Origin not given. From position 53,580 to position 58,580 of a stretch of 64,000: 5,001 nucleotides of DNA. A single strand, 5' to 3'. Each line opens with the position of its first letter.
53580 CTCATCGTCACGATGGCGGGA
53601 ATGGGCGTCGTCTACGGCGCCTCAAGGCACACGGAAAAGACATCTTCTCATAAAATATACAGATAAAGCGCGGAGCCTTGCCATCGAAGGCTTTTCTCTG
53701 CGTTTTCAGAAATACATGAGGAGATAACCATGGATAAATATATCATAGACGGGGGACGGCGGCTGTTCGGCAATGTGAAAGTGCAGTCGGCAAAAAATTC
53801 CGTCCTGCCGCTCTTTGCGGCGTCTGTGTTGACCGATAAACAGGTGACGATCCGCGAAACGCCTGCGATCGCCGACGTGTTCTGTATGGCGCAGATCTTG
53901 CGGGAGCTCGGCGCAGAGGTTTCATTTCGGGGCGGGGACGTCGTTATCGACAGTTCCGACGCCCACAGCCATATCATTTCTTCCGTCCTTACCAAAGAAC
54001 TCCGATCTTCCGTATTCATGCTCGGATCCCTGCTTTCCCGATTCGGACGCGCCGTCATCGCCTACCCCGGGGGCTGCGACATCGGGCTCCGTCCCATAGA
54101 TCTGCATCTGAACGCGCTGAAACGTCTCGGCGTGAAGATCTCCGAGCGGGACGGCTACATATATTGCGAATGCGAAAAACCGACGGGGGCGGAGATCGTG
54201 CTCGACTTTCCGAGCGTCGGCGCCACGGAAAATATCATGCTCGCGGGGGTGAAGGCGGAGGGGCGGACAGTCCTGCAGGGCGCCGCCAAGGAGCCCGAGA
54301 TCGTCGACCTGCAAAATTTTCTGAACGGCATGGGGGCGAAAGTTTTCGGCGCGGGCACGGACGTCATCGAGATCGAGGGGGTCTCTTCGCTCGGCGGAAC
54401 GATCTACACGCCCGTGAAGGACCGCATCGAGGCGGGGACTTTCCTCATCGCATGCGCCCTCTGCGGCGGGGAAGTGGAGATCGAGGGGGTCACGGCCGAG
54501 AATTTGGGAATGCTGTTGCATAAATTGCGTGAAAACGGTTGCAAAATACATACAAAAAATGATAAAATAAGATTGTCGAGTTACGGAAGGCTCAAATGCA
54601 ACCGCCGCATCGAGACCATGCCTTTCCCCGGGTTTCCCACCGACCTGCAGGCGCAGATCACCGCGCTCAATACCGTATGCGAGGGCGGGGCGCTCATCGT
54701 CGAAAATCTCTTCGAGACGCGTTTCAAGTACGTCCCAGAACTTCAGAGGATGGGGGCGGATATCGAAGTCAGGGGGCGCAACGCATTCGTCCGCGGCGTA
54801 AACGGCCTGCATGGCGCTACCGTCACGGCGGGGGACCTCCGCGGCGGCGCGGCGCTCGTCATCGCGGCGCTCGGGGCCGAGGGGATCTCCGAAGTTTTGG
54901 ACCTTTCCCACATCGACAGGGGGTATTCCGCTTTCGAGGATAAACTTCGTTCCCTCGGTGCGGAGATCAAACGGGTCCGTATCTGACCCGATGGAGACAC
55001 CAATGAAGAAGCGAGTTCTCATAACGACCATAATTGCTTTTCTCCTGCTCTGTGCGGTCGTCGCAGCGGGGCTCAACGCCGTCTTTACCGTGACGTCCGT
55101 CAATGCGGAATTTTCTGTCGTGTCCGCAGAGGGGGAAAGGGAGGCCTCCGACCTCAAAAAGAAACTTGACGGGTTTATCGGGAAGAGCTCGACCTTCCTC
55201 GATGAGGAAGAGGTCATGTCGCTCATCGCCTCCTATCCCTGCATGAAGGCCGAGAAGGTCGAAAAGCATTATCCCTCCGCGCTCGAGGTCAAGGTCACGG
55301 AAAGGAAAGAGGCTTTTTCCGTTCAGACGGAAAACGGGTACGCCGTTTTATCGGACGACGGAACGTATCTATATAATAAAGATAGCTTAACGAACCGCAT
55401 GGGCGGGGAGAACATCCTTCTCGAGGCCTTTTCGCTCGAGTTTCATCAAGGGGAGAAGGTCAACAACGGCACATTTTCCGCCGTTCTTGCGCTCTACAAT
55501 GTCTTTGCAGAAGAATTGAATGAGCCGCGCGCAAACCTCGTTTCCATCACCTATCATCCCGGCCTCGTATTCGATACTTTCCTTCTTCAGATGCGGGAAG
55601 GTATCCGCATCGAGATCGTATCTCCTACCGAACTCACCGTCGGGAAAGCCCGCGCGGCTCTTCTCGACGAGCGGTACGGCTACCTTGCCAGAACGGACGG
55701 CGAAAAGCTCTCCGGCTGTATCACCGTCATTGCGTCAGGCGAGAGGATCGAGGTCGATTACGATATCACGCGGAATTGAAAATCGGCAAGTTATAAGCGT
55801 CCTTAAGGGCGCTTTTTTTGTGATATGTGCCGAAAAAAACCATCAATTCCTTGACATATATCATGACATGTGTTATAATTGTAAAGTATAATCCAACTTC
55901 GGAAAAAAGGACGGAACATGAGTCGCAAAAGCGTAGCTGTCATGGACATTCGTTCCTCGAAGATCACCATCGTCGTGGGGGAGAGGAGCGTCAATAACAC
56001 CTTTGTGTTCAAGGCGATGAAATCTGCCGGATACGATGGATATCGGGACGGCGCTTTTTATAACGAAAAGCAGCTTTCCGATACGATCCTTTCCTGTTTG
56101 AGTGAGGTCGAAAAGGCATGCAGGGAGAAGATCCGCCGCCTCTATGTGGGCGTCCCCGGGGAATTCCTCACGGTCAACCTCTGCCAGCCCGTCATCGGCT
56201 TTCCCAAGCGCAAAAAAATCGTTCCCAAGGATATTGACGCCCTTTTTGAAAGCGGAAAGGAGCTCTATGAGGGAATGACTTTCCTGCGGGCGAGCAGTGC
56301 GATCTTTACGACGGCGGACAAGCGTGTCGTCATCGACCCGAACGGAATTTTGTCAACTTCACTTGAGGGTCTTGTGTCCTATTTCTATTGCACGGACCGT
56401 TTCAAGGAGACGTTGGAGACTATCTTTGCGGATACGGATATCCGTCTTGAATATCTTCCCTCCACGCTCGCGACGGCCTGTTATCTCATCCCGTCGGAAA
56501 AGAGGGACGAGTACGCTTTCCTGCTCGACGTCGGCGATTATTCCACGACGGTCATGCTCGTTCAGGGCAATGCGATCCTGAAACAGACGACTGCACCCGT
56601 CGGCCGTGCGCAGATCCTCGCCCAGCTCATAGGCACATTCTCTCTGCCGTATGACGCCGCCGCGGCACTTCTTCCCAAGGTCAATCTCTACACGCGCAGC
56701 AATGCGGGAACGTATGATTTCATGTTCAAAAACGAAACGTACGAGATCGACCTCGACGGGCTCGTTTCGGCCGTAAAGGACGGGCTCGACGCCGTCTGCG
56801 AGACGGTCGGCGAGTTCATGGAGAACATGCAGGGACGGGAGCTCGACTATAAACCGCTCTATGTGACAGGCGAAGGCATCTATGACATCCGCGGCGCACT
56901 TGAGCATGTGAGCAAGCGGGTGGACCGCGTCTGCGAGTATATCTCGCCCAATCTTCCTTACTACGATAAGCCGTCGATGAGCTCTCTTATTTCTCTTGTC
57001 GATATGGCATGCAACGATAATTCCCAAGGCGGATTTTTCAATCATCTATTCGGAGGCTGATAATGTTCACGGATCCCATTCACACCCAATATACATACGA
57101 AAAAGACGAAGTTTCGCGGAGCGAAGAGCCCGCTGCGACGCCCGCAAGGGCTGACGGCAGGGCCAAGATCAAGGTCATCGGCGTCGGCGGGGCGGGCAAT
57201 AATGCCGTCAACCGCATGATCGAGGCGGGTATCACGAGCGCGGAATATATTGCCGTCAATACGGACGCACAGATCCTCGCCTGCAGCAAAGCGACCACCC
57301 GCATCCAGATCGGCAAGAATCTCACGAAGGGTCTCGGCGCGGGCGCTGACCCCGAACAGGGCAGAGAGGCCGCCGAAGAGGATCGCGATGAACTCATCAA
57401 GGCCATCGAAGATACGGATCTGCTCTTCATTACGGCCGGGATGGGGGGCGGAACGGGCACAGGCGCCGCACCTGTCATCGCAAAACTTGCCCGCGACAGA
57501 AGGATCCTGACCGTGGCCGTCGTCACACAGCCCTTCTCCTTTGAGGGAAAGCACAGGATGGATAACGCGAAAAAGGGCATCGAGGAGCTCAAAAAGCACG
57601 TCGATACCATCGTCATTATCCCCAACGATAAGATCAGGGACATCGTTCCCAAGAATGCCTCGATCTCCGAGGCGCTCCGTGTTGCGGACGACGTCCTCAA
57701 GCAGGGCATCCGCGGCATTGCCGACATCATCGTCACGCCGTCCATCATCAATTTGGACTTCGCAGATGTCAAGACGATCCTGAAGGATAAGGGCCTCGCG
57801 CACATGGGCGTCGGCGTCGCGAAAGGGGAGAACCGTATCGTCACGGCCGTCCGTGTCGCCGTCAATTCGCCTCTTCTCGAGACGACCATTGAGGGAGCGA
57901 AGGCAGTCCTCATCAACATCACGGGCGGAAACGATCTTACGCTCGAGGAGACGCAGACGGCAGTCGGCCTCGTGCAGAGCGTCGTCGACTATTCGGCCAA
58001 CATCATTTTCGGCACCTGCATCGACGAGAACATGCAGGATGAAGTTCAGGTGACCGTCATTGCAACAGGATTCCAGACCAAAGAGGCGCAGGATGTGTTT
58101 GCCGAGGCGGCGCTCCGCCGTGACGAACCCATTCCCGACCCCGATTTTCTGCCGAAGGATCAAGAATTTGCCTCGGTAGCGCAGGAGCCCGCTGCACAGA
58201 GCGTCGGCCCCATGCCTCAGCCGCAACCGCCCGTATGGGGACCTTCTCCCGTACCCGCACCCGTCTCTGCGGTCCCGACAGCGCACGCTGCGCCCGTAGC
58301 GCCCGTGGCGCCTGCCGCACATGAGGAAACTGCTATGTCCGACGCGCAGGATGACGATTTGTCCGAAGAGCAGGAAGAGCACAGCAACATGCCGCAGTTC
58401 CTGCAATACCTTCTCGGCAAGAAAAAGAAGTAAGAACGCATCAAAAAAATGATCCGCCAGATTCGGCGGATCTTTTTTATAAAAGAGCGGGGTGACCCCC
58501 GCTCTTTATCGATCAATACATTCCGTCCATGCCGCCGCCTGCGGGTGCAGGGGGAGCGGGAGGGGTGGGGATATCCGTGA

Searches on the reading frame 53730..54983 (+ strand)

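Call 51: search_protein_families(library=pfam, proteins=[window:53730-54983:+], max_evalue=0.00001)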
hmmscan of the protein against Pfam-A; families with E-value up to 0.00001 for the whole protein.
window:53730-54983:+ (418 aa): 1 family
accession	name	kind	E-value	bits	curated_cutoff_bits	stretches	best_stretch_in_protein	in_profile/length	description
PF00275.25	EPSP_synthase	-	8.4e-88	295.3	22.8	1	7-406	2-417/417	EPSP synthase (3-phosphoshikimate 1-carboxyvinyltransferase)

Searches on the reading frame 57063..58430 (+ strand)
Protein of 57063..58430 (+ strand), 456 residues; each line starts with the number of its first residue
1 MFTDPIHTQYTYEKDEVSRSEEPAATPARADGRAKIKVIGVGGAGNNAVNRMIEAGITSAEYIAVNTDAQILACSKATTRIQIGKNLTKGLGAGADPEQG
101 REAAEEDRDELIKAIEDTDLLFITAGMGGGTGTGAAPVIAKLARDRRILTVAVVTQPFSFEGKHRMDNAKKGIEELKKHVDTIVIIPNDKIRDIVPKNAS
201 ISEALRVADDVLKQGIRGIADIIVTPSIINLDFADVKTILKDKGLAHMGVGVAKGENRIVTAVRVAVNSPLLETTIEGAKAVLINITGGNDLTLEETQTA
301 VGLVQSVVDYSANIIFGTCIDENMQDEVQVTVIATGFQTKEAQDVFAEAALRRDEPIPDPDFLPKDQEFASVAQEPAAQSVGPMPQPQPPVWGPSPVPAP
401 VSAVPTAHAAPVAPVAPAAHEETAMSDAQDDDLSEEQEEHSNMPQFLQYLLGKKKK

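Call 51: search_protein_families(library=pfam, proteins=[window:57063-58430:+], max_evalue=0.00001)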
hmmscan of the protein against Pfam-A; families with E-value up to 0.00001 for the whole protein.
window:57063-58430:+ (456 aa): 2 families
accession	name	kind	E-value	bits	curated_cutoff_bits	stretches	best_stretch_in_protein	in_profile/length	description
PF00091.31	Tubulin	-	1.2e-54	185.9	33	1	35-195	1-189/190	Tubulin/FtsZ family, GTPase domain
PF12327.13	FtsZ_C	-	4.5e-34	117.1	27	1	244-338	1-95/95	FtsZ family, C-terminal domain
